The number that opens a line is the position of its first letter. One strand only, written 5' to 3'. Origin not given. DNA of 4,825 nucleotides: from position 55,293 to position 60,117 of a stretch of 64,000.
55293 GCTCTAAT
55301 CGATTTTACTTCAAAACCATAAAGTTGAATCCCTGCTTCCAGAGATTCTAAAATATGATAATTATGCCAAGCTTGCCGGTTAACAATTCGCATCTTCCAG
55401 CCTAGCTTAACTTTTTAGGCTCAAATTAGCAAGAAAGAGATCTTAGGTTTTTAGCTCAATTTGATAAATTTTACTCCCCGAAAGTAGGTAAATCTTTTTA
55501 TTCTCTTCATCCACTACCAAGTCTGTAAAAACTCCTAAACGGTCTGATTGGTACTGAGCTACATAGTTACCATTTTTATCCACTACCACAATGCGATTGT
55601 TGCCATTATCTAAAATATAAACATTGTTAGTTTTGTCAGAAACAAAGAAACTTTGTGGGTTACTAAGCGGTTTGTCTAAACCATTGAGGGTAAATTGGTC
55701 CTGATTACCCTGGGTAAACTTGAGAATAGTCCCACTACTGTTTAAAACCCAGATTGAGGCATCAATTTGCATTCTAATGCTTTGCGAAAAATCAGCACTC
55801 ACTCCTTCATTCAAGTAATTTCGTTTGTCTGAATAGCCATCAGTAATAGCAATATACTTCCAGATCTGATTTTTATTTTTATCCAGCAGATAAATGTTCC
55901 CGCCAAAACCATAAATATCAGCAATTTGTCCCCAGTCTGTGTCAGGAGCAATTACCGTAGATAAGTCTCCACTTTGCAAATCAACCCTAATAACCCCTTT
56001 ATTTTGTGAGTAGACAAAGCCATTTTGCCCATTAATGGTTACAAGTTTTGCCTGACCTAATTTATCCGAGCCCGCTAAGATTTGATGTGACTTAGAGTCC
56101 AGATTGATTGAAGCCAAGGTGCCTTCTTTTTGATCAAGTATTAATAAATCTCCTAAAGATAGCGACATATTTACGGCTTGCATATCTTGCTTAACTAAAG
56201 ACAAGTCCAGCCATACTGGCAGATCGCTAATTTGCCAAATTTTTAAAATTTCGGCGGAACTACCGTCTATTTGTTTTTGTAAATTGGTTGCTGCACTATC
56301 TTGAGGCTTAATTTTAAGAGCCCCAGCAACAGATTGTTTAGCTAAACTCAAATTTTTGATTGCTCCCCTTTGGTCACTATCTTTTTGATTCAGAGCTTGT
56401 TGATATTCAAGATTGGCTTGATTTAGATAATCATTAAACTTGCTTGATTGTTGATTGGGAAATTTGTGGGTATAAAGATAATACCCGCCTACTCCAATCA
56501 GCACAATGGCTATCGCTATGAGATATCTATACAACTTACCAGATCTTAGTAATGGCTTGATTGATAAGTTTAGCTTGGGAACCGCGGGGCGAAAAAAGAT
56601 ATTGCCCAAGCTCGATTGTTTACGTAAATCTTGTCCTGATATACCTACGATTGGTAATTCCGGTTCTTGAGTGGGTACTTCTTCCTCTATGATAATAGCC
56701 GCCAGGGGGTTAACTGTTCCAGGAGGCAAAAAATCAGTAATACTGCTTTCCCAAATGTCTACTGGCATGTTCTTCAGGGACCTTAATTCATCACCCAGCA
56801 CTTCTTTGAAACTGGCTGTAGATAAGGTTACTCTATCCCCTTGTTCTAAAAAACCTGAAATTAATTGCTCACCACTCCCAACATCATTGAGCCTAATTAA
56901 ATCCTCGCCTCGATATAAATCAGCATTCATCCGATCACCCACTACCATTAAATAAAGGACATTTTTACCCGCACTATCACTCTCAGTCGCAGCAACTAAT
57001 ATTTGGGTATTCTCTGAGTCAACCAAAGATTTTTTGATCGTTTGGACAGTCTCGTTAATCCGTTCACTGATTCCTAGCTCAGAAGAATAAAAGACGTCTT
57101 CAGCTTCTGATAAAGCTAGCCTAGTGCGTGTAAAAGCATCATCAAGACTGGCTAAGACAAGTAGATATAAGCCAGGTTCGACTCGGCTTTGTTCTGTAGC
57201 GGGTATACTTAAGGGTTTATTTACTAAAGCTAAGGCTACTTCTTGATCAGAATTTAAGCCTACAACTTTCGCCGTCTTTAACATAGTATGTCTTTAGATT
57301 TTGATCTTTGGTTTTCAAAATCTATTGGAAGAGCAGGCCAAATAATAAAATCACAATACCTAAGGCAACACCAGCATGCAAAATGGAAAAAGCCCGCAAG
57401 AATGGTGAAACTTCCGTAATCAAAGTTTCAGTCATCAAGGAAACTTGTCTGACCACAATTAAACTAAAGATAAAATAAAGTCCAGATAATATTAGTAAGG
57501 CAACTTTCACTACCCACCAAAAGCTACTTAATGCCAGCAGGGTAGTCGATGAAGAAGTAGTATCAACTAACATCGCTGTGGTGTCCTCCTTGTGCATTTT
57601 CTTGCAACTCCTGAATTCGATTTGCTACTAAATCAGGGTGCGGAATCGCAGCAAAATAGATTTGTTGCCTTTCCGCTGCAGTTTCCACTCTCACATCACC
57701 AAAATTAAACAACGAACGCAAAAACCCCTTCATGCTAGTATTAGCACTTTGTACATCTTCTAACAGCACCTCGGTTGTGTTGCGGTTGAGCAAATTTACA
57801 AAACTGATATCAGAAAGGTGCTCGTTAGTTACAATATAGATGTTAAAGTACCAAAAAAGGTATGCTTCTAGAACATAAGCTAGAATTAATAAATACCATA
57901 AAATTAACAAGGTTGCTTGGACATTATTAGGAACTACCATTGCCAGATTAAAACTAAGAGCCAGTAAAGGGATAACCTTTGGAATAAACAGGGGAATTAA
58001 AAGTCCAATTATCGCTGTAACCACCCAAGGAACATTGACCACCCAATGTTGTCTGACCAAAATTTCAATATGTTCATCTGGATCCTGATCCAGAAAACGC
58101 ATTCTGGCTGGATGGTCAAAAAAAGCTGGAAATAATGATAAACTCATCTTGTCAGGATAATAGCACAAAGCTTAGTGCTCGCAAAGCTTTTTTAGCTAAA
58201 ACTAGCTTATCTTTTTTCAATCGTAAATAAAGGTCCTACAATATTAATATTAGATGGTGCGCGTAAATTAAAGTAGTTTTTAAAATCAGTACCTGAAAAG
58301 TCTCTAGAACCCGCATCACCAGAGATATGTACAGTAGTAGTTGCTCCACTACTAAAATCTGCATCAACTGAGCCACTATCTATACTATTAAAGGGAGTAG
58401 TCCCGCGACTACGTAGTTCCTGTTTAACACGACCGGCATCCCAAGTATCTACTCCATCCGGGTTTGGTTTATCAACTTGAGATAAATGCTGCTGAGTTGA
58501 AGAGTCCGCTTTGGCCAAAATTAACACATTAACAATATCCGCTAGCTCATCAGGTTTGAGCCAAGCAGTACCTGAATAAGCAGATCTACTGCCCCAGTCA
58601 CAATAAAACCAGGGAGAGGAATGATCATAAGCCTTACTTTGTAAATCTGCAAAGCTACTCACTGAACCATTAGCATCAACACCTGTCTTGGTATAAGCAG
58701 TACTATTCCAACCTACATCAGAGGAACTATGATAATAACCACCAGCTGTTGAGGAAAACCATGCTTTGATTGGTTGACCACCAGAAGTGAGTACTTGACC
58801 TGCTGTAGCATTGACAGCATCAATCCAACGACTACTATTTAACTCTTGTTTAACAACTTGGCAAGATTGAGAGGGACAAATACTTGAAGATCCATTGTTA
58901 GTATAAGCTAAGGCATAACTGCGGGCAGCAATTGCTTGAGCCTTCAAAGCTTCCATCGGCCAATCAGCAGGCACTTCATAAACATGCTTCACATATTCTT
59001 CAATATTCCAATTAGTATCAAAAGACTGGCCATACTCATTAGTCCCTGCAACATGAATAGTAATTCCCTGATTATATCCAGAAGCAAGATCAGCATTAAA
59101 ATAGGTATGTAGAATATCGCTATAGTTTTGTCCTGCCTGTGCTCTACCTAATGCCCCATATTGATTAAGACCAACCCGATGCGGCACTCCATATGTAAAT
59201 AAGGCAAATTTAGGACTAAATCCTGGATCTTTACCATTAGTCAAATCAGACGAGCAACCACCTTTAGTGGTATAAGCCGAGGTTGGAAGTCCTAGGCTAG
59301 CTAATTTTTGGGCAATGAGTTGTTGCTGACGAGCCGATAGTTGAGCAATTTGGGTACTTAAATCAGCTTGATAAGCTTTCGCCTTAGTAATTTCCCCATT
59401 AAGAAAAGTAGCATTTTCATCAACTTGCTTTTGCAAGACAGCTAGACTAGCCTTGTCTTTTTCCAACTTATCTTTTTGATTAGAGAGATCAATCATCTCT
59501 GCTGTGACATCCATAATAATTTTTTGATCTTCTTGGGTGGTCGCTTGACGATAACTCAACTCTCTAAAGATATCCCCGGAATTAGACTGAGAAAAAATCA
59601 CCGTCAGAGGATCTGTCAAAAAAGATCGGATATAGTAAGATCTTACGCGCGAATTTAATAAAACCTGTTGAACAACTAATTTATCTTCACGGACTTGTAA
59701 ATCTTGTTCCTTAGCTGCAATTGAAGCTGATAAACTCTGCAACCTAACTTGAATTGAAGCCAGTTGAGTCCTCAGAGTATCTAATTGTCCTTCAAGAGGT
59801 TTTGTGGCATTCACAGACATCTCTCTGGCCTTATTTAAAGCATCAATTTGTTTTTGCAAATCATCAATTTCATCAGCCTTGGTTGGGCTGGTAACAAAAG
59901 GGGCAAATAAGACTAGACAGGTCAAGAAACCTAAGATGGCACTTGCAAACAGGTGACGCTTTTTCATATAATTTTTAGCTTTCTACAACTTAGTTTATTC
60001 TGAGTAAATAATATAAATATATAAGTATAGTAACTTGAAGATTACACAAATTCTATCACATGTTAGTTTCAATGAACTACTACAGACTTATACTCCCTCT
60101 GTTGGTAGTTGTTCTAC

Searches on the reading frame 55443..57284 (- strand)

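Call 7: search_protein_families(library=pfam, proteins=[window:55443-57284:-], max_evalue=0.01)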
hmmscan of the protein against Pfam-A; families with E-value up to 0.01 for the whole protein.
window:55443-57284:- (613 aa): 1 family
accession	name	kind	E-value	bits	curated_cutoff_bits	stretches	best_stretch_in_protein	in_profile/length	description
PF01436.27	NHL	-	1e-05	25.8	20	0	543-567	4-27/28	NHL repeat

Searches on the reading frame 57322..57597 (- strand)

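Call 3: search_protein_families(library=pfam, proteins=[window:57322-57597:-], max_evalue=1)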
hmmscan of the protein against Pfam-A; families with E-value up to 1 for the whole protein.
window:57322-57597:- (91 aa): 1 family
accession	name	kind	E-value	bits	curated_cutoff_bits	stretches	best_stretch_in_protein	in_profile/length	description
PF18901.5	DUF5657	-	1e-17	64.5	25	1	29-89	1-61/61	Family of unknown function (DUF5657)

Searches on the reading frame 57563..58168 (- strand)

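Call 3: search_protein_families(library=pfam, proteins=[window:57563-58168:-], max_evalue=1)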
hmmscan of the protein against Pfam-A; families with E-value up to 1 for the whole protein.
window:57563-58168:- (201 aa): 1 family
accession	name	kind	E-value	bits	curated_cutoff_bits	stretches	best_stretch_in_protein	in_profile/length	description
PF03703.20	bPH_2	-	0.00013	22.6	22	1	126-183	19-76/78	Bacterial PH domain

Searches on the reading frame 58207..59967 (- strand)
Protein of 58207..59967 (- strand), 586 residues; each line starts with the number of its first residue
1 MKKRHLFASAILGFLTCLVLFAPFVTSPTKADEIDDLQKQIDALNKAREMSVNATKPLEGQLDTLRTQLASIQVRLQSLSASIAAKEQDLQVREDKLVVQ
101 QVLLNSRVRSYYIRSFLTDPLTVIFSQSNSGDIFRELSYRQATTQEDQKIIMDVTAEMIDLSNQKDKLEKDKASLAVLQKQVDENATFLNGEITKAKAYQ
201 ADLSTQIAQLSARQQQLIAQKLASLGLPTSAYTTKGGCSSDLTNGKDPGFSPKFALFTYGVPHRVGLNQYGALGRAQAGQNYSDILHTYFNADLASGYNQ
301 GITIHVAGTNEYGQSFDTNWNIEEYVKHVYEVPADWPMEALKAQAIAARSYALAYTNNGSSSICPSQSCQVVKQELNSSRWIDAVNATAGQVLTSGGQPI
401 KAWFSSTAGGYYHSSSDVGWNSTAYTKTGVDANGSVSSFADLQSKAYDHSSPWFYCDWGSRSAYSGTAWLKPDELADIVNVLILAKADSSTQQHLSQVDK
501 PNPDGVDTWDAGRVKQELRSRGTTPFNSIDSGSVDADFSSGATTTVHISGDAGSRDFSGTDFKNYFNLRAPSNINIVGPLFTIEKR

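Call 3: search_protein_families(library=pfam, proteins=[window:58207-59967:-], max_evalue=1)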
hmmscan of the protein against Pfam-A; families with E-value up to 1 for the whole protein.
window:58207-59967:- (586 aa): 12 families
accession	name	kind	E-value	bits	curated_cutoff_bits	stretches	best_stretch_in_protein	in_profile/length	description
PF08486.15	SpoIID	-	6.2e-17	62.5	23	1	321-394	12-96/97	Stage II sporulation protein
PF11932.13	DUF3450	-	0.0018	18.1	32.6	2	21-90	10-81/241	Protein of unknown function (DUF3450)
PF14992.11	TMCO5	-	0.012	15.4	32.2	1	37-103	81-146/280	TMCO5 family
PF12911.12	OppC_N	-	0.095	13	23.9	1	6-36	17-46/53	N-terminal TM domain of oligopeptide transport permease C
PF18828.6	LPD15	-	0.11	12.8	27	1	156-208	32-82/99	Large polyvalent-protein-associated domain 15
PF05308.16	Mito_fiss_reg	-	0.26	11.9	26.3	1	34-171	101-213/244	Mitochondrial fission regulator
PF05531.17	NPV_P10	-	0.42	11.6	29.8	0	148-193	24-69/75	Nucleopolyhedrovirus P10 protein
PF17675.6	APG6_N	-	0.44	11.4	45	1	31-82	45-96/132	Apg6 coiled-coil region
PF15743.10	SPATA1_C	-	0.52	10.6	27.8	0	146-195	96-148/150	Spermatogenesis-associated C-terminus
PF14662.11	KASH_CCD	-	0.55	10.6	43.3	0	32-97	67-135/191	Coiled-coil region of CCDC155 or KASH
PF07200.18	Mod_r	-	0.66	10.4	30.1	1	30-91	24-85/146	Modifier of rudimentary (Mod(r)) protein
PF11559.13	ADIP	-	0.73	10.3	34.3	0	37-100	57-120/151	Afadin- and alpha -actinin-Binding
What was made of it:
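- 58207..59967 (-): SpoIID/LytB-domain protein, 586 aa, with an N-terminal anchor and a coiled coil, transcribed divergently from the array. It may be the cell-wall-opening partner, or simply a conserved neighbour. PF08486 6.2e-17 (call 3).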

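Call 78: search_protein_families(library=ncbifam, proteins=[window:58207-59967:-], max_evalue=0.01)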
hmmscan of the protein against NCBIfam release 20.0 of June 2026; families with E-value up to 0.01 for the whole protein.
window:58207-59967:- (586 aa): 8 families
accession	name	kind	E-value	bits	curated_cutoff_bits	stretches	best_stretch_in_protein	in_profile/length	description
TIGR02669.1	SpoIID_LytB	domain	2.7e-37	129.2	83.3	2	321-437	7-130/270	SpoIID/LytB domain-containing protein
TIGR02870.1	spore_II_D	equivalog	1.4e-22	80.2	234.75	2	321-428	73-204/338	stage II sporulation protein D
NF006543.0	PRK09039.1-2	equivalog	7.6e-05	22.7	305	0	29-98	51-120/350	peptidoglycan -binding protein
NF006542.0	PRK09039.1-1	equivalog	0.0002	20.4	388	1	29-97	50-118/627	peptidoglycan -binding protein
NF046104.1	PptglHdxlasePcsB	equivalog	0.0049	16.1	450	1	1-223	1-223/400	peptidoglycan hydrolase PcsB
NF045487.1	ASRP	equivalog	0.0073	15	300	0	31-217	210-402/593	archaea-specific SMC-related protein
NF038350.1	taxis_HmpF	equivalog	0.0085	14.5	200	0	34-103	447-516/553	pilus motility taxis protein HmpF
TIGR04523.1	Mplasa_alph_rch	subfamily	0.0098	13.8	270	0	33-97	483-547/745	helix-rich protein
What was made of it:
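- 58207..59967 (-): TIGR02669 2.7e-37 (call 78).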
